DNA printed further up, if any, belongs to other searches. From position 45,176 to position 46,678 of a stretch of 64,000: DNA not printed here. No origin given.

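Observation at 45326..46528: Stand-alone radical SAM-SPASM enzyme inside the phosphonate module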

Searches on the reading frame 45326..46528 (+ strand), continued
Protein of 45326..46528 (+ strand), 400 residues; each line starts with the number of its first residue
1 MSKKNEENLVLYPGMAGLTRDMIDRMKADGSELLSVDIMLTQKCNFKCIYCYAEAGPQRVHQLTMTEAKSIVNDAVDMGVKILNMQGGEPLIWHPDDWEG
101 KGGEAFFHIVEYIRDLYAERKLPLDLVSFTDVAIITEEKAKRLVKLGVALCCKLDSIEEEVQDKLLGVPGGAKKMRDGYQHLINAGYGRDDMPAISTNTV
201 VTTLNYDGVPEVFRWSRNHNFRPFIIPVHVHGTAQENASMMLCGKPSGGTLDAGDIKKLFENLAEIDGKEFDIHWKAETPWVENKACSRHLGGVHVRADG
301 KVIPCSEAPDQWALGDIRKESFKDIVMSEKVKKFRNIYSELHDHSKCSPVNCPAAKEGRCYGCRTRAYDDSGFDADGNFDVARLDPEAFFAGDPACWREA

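Call 44: find_homologous_proteins(query=A3, max_evalue=1e-20)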
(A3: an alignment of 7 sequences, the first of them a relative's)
Query A3 (7 sequences) (505 aa, profile of the alignment): 179 proteins with E <= 1e-20 among 8000 candidates; the best 120 are listed.
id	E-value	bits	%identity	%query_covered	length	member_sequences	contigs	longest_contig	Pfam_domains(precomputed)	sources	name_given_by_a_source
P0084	6.8e-178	610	100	100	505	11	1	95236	PF13186.12,PF04055.28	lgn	-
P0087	7.8e-176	603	44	90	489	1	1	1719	PF13186.12,PF04055.28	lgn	-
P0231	9.2e-167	573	72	97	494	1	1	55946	PF13186.12,PF04055.28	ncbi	-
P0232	1.1e-165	570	75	94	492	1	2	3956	PF04055.28,PF13353.12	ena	-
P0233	4.3e-164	564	72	97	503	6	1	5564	PF13186.12,PF04055.28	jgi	-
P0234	6.3e-164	564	72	96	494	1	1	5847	PF13186.12,PF04055.28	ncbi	-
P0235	7.8e-164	563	72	96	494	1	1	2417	PF13186.12,PF04055.28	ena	-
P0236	2.3e-163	562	74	96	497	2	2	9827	PF04055.28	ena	-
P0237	3.7e-163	561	70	96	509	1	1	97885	PF04055.28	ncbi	-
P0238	1.6e-162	559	71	95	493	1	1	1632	PF13186.12,PF04055.28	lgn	-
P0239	3.6e-162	558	79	96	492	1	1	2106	PF13186.12,PF04055.28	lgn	-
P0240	6.2e-162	557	72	96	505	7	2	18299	PF13186.12,PF04055.28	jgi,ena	-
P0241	1.7e-161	556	72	96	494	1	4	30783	PF13186.12,PF04055.28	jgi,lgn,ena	-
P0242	2.7e-161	555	71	99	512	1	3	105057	PF04055.28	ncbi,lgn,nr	ncbi:radical SAM protein [Candidatus Woesearchaeota archaeon]|nr:radical SAM protein [Candidatus Woe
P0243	3.1e-161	555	71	96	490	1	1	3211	PF13186.12,PF04055.28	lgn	-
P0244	6.4e-161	554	74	94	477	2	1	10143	PF13186.12,PF04055.28,PF13353.12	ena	-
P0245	1.1e-160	553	72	96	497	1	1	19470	PF13186.12,PF04055.28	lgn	-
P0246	1.1e-160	553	72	97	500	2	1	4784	PF13186.12,PF04055.28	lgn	-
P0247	1.8e-160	552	73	97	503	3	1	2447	PF13186.12,PF04055.28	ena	-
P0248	2.9e-160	552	74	96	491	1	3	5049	PF13186.12,PF04055.28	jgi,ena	-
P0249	3.8e-160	551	73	96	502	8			PF04055.28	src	-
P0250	6.2e-160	551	71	96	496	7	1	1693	PF13186.12,PF04055.28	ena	-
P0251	6.6e-160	551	70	97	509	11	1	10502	PF13186.12,PF04055.28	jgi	-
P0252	7.2e-160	550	72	96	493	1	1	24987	PF04055.28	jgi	jgi:radical SAM protein with 4Fe4S-binding SPASM domain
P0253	9.4e-160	550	73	96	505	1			PF04055.28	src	-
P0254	1.4e-159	549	76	96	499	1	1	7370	PF13186.12,PF04055.28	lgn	-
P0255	2.4e-159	549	67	97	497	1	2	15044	PF13186.12,PF04055.28,PF13353.12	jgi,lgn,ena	-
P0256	3.3e-159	548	73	99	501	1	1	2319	PF04055.28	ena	-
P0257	7.7e-159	547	75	96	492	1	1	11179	PF04055.28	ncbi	-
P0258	7.9e-159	547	71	96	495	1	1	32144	PF13186.12,PF04055.28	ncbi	-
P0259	1.2e-158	546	70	94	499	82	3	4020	PF13186.12,PF04055.28,PF13353.12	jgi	-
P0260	1.3e-158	546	73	96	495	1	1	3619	PF04055.28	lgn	-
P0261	1.3e-158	546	74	96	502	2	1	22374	PF13186.12,PF04055.28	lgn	-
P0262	1.4e-158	546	74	96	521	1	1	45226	PF04055.28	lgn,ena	-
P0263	1.9e-158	546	69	95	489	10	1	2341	PF13186.12,PF04055.28,PF13353.12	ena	-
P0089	2.0e-158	546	64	79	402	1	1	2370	PF04055.28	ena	-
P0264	2.5e-158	545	73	96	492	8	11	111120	PF13186.12,PF04055.28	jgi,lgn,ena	-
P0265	4.1e-158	545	72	94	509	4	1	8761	PF04055.28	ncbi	-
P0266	5.2e-158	544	70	95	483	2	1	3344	PF13186.12,PF04055.28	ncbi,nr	ncbi:radical SAM protein [Patescibacteria group bacterium]|nr:radical SAM protein [Patescibacteria g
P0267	5.3e-158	544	71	96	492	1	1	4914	PF04055.28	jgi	jgi:radical SAM protein with 4Fe4S-binding SPASM domain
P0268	5.5e-158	544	69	96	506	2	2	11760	PF04055.28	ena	-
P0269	1.0e-157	543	71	95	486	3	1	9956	PF13186.12,PF04055.28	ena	-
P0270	1.3e-157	543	72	95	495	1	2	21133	PF04055.28,PF13353.12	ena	-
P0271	1.5e-157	543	73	96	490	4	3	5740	PF13186.12,PF04055.28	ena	-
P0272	1.6e-157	543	70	99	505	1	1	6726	PF13186.12,PF04055.28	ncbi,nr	ncbi:radical SAM protein [Acidobacteria bacterium AH-259-D05]|nr:radical SAM protein [Acidobacteria 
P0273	1.6e-157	543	71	95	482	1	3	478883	PF13186.12,PF04055.28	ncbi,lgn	-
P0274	1.7e-157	543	71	94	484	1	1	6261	PF13186.12,PF04055.28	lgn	-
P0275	2.3e-157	542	73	94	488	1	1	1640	PF13186.12,PF04055.28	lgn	-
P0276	2.9e-157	542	69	95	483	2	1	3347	PF04055.28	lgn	-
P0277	6.1e-157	541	70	96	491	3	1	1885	PF13186.12,PF04055.28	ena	-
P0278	9.3e-157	540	70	96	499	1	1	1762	PF13186.12,PF04055.28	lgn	-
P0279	1.1e-156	540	67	97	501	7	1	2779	PF13186.12,PF04055.28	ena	-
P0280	1.2e-156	540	68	94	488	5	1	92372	PF13186.12,PF04055.28,PF13353.12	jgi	jgi:radical SAM protein with 4Fe4S-binding SPASM domain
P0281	1.4e-156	540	72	97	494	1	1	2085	PF13186.12,PF04055.28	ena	-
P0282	2.3e-156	539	72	96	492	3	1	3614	PF04055.28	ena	-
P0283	2.9e-156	538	70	96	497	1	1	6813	PF13186.12,PF04055.28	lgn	-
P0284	6.4e-156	537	68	96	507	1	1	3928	PF13186.12,PF04055.28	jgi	jgi:radical SAM protein with 4Fe4S-binding SPASM domain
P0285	1.3e-155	536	73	95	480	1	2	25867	PF13186.12,PF04055.28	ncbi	-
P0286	1.3e-155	536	67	96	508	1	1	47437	PF04055.28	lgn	-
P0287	2.2e-155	536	69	94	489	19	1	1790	PF13186.12,PF04055.28,PF13353.12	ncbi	-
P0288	2.4e-155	536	67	94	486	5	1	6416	PF04055.28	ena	-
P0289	8.0e-155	534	69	94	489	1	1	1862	PF13186.12,PF04055.28,PF13353.12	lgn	-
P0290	1.2e-154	533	48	90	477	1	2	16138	PF13186.12,PF04055.28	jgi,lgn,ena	-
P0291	1.4e-154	533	69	96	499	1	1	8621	PF13186.12,PF04055.28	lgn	-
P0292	1.4e-154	533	72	96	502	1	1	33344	PF04055.28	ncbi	-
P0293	2.3e-154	532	64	97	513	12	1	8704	PF13186.12,PF04055.28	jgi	-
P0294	3.3e-154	532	69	96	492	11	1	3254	PF04055.28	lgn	-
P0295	3.6e-154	532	71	96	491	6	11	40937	PF04055.28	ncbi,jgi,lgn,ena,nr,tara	ncbi:MAG: hypothetical protein CMM60_07945 [Rhodospirillaceae bacterium]|jgi:radical SAM protein wit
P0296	5.0e-154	531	69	94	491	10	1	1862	PF04055.28,PF13353.12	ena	-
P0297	1.0e-153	530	69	96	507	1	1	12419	PF04055.28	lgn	-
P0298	3.1e-153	529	66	99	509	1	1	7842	PF13186.12,PF04055.28,PF13353.12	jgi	-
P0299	5.2e-153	528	70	100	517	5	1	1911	PF04055.28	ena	-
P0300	8.4e-153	527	62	96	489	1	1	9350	PF04055.28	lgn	-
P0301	1.0e-152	527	71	96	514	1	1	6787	PF04055.28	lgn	-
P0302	1.2e-152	527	47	90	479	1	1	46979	PF13186.12,PF04055.28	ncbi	ncbi:MAG: radical SAM protein [Armatimonadota bacterium]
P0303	1.7e-152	526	71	96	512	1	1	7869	PF04055.28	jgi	jgi:radical SAM protein with 4Fe4S-binding SPASM domain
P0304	4.8e-152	525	69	97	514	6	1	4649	PF04055.28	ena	-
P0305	1.8e-151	523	70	96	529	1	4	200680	PF04055.28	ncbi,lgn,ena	-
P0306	2.3e-151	522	66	96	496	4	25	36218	PF13186.12,PF04055.28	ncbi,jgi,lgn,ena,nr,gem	ncbi:MAG: radical SAM protein [Gammaproteobacteria bacterium]|jgi:radical SAM protein with 4Fe4S-bin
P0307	5.3e-151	521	46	90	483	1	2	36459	PF13186.12,PF04055.28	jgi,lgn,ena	-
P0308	5.6e-151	521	68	98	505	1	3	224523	PF04055.28,PF13353.12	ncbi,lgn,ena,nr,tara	ncbi:hypothetical protein CL617_03585 [archaeon]|nr:hypothetical protein [archaeon]|tara:strand:- st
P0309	5.8e-151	521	48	90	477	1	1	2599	PF13186.12,PF04055.28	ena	-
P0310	1.1e-150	520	74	80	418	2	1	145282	PF04055.28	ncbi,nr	ncbi:MAG: radical SAM protein [Deltaproteobacteria bacterium]|nr:radical SAM protein [Deltaproteobac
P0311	2.8e-150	519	71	84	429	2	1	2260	PF13186.12,PF04055.28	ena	-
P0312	6.1e-150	518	68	95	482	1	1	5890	PF04055.28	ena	-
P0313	6.7e-150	518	58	94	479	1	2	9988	PF04055.28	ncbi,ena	-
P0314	6.8e-150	518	68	84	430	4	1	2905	PF04055.28,PF13353.12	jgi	jgi:radical SAM protein with 4Fe4S-binding SPASM domain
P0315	1.7e-149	516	67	96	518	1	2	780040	PF04055.28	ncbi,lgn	-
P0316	3.5e-149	515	59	92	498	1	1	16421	PF04055.28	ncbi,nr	ncbi:MAG: radical SAM protein [Candidatus Omnitrophica bacterium]|nr:radical SAM protein [Candidatus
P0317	6.1e-149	514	64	96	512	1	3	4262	PF04055.28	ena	-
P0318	1.4e-148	513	46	90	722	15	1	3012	PF00483.30,PF13186.12,PF04055.28,PF12804.14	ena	-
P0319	1.9e-148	513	45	91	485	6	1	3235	PF13186.12,PF04055.28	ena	-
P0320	2.0e-148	513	58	92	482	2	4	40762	PF13186.12,PF04055.28,PF13353.12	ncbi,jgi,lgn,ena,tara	tara:strand:- start:5919 stop:7367 length:1449 start_codon:yes stop_codon:yes gene_type:complete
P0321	3.3e-148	512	55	99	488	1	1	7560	PF13186.12,PF04055.28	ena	-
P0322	6.2e-148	511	68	96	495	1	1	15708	PF13186.12,PF04055.28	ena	-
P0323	1.1e-147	510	47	90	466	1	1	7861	PF13186.12,PF04055.28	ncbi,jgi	-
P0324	1.3e-147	510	59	91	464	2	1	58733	PF13186.12,PF04055.28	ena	-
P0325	1.6e-147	510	58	93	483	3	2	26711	PF13186.12,PF04055.28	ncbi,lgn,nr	ncbi:MAG: radical SAM protein [Candidatus Omnitrophica bacterium]|nr:radical SAM protein [Candidatus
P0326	2.4e-147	509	60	91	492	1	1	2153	PF04055.28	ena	-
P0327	2.4e-147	509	57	94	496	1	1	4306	PF13186.12,PF04055.28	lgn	-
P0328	3.4e-147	509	47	91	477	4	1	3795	PF13186.12,PF04055.28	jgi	jgi:radical SAM protein with 4Fe4S-binding SPASM domain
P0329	3.6e-147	509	45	91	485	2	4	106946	PF13186.12,PF04055.28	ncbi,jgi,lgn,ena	-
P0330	1.9e-146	506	44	89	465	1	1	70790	PF13186.12,PF04055.28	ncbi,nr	ncbi:MAG: radical SAM protein [Deltaproteobacteria bacterium]|nr:radical SAM protein [Deltaproteobac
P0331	2.2e-146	506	58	91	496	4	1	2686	PF13186.12,PF04055.28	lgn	-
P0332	3.3e-146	505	59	94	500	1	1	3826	PF13186.12,PF04055.28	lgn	-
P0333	3.9e-146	505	47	90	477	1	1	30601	PF13186.12,PF04055.28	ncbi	-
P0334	8.5e-146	504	57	94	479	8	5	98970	PF13186.12,PF04055.28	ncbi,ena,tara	tara:strand:- start:4698 stop:6137 length:1440 start_codon:yes stop_codon:yes gene_type:complete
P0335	1.0e-145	504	59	92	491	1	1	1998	PF13186.12,PF04055.28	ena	-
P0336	1.6e-145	503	59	93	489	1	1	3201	PF13186.12,PF04055.28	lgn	-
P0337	3.3e-145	502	49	87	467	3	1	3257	PF13186.12,PF04055.28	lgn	-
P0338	3.4e-145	502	58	93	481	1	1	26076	PF13186.12,PF04055.28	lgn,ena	-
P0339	3.4e-145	502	45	91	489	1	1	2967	PF13186.12,PF04055.28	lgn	-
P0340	4.0e-145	502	66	96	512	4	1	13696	PF04055.28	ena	-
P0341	4.7e-145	502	57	95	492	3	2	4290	PF13186.12,PF04055.28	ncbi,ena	-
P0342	8.2e-145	501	58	93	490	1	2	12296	PF13186.12,PF04055.28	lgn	-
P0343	8.9e-145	501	57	96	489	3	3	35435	PF04055.28,PF13353.12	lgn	-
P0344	9.1e-145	501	57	94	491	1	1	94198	PF13186.12,PF04055.28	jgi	jgi:MoaA/NifB/PqqE/SkfB family radical SAM enzyme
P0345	1.1e-144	500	58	91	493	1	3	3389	PF13186.12,PF04055.28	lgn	-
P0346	1.4e-144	500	57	94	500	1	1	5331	PF04055.28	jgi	jgi:MoaA/NifB/PqqE/SkfB family radical SAM enzyme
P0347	2.0e-144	500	57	95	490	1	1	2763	PF04055.28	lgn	-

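Call 45: find_encoding_contigs(protein=P0084, flank=8000, max_places=1)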
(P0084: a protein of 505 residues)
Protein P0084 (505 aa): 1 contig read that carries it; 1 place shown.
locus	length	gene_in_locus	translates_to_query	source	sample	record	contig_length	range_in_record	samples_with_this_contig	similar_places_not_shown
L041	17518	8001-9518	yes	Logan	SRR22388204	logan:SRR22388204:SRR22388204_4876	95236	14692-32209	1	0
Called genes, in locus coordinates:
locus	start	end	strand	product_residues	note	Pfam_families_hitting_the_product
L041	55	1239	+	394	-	-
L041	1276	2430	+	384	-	PF04055:Radical_SAM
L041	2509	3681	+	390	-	PF04464:Glyphos_transf (faint)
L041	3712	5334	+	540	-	PF13714:PEP_mutase, PF00483:NTP_transferase, PF12804:NTP_transf_3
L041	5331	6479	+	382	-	PF02776:TPP_enzyme_N, PF02775:TPP_enzyme_C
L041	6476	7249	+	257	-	PF00483:NTP_transferase (weak), PF12804:NTP_transf_3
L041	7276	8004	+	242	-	-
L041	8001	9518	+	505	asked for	PF04055:Radical_SAM, PF13186:SPASM (faint)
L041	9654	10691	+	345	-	PF00465:Fe-ADH, PF13685:Fe-ADH_2 (faint), PF25137:ADH_Fe_C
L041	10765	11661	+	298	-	PF12974:Phosphonate-bd, PF09084:NMT1 (weak)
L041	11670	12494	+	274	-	PF00005:ABC_tran, PF13304:AAA_21 (faint)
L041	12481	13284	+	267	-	PF00528:BPD_transp_1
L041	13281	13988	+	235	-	PF00483:NTP_transferase, PF12804:NTP_transf_3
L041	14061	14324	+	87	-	-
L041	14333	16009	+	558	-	PF00884:Sulfatase, PF01663:Phosphodiest (weak)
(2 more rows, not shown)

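Call 46: find_encoding_contigs(protein=P0315, flank=8000, max_places=1)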
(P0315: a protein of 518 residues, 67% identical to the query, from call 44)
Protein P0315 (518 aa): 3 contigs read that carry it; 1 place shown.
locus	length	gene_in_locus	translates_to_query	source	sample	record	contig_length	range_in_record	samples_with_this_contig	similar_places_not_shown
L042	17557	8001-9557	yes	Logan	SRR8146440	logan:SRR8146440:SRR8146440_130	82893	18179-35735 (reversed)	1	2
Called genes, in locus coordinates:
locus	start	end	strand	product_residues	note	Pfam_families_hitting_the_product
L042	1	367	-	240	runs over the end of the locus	PF01066:CDP-OH_P_transf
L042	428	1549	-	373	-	PF00465:Fe-ADH, PF13685:Fe-ADH_2 (weak), PF25137:ADH_Fe_C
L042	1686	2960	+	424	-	PF02558:ApbA (weak), PF03446:NAD_binding_2 (weak), PF03721:UDPG_MGDP_dh_N, PF00984:UDPG_MGDP_dh, PF03720:UDPG_MGDP_dh_C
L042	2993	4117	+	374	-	PF03102:NeuB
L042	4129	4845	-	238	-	PF02348:CTP_transf_3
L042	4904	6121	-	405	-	PF02350:Epimerase_2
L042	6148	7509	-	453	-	PF13560:HTH_31 (faint), PF01381:HTH_3 (weak)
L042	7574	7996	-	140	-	PF01638:HxlR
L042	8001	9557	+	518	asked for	PF04055:Radical_SAM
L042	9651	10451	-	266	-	PF00528:BPD_transp_1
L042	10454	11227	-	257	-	PF02463:SMC_N (weak), PF13555:AAA_29 (weak), PF00005:ABC_tran, PF13304:AAA_21 (faint)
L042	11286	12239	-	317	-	PF12974:Phosphonate-bd, PF09084:NMT1, PF12727:PBP_like (faint)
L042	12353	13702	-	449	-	PF01467:CTP_transf_like, PF13714:PEP_mutase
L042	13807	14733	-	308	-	-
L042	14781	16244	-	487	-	PF01943:Polysacc_synt, PF13440:Polysacc_synt_3, PF03023:MurJ, PF01554:MatE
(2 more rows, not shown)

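Call 47: find_encoding_contigs(protein=P0329, flank=8000, max_places=1)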
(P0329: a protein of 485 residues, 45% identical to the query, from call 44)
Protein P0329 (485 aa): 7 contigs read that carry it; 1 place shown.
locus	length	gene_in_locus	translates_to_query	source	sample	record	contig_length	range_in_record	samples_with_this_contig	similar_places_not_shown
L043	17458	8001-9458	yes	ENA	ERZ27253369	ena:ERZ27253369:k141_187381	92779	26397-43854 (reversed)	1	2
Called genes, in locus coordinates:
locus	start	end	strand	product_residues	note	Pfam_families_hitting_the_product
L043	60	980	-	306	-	PF13737:DDE_Tnp_1_5, PF01609:DDE_Tnp_1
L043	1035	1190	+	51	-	PF09853:DUF2080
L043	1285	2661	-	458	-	PF14907:NTP_transf_5, PF00005:ABC_tran (faint), PF02223:Thymidylate_kin (weak)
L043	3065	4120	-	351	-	PF00534:Glycos_transf_1, PF13692:Glyco_trans_1_4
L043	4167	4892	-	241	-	PF01066:CDP-OH_P_transf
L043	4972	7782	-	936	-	PF00224:PK, PF14306:PUA_2, PF01747:ATP-sulfurylase, PF01583:APS_kinase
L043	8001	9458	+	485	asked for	PF04055:Radical_SAM, PF13186:SPASM (weak)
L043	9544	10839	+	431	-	PF01467:CTP_transf_like, PF13714:PEP_mutase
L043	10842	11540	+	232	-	PF04677:CwfJ_C_1 (faint), PF01230:HIT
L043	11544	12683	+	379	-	PF02776:TPP_enzyme_N, PF02775:TPP_enzyme_C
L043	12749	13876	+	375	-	PF00465:Fe-ADH, PF13685:Fe-ADH_2, PF25137:ADH_Fe_C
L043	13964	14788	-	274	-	PF00685:Sulfotransfer_1, PF13469:Sulfotransfer_3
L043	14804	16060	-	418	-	PF13439:Glyco_transf_4, PF00534:Glycos_transf_1, PF13692:Glyco_trans_1_4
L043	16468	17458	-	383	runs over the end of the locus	PF13439:Glyco_transf_4, PF13579:Glyco_trans_4_4, PF20706:GT4-conflict, PF00534:Glycos_transf_1, PF13692:Glyco_trans_1_4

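Call 55: find_encoding_contigs(protein=P0085, flank=8000, max_places=2)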
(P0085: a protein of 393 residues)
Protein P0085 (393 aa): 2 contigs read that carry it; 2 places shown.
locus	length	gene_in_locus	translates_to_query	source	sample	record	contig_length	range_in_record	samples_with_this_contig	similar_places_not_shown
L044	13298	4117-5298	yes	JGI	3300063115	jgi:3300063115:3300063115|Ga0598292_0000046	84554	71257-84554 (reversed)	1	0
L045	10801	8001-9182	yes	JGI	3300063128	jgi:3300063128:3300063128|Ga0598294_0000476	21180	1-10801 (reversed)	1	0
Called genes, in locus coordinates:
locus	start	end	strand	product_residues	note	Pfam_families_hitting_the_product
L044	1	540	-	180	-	?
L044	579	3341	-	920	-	PF02516:STT3, PF13231:PMT_2 (weak), PF21436:STT3-PglB_core (weak)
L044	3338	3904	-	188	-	-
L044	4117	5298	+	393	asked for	PF13353:Fer4_12, PF04055:Radical_SAM, PF13186:SPASM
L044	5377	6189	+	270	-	PF04055:Radical_SAM, PF13186:SPASM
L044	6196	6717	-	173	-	PF22769:DCD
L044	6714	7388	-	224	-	PF00696:AA_kinase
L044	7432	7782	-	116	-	PF00892:EamA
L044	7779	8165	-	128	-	PF00892:EamA (weak)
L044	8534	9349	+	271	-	PF04055:Radical_SAM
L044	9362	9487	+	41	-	-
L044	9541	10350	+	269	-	PF00857:Isochorismatase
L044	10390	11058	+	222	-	PF00293:NUDIX, PF19368:WHD_AraR, PF21906:WHD_NrtR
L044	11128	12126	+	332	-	PF00005:ABC_tran, PF13304:AAA_21 (weak), PF13732:DrrA1-3_C (weak)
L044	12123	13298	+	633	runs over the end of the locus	PF12698:ABC2_membrane_3, PF01061:ABC2_membrane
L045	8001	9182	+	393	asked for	PF13353:Fer4_12, PF04055:Radical_SAM, PF13186:SPASM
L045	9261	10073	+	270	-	PF04055:Radical_SAM, PF13186:SPASM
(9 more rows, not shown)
